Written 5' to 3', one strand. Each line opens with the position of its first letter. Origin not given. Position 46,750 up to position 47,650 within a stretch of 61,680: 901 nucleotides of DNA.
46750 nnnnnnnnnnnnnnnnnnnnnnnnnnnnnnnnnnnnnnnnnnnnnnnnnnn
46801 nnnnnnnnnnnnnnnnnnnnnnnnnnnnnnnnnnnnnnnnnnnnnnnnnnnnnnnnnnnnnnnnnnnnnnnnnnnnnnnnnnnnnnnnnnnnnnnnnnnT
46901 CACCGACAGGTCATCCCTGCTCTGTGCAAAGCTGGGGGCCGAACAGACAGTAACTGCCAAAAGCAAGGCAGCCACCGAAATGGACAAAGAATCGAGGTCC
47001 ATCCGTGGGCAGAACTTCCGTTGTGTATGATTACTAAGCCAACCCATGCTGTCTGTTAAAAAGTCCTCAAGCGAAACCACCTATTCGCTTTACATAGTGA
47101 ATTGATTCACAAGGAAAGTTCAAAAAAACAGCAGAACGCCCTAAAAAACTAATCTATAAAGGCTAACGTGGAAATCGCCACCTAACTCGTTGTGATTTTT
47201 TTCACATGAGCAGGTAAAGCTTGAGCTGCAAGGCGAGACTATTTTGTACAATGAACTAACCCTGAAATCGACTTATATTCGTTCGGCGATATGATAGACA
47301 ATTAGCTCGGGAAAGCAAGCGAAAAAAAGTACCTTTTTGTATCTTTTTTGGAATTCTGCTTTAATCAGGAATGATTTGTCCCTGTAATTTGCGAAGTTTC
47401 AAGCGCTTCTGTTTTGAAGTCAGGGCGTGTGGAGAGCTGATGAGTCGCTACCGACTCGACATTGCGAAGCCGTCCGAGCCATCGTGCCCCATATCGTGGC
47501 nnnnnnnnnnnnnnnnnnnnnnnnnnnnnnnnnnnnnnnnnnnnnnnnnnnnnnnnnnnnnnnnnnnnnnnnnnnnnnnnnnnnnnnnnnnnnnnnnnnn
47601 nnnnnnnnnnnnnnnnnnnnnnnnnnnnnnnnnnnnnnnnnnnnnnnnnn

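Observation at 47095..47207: Pair of Rex/CRP-type palindromes in the 445-bp AT-rich region upstream of the omcS-like operon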

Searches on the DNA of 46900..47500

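Call 62: search_rna_families(source=window, start=46900, end=47500, threshold=evalue, max_evalue=1)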
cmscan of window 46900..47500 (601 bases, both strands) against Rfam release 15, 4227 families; matches with E-value up to 1: 0.
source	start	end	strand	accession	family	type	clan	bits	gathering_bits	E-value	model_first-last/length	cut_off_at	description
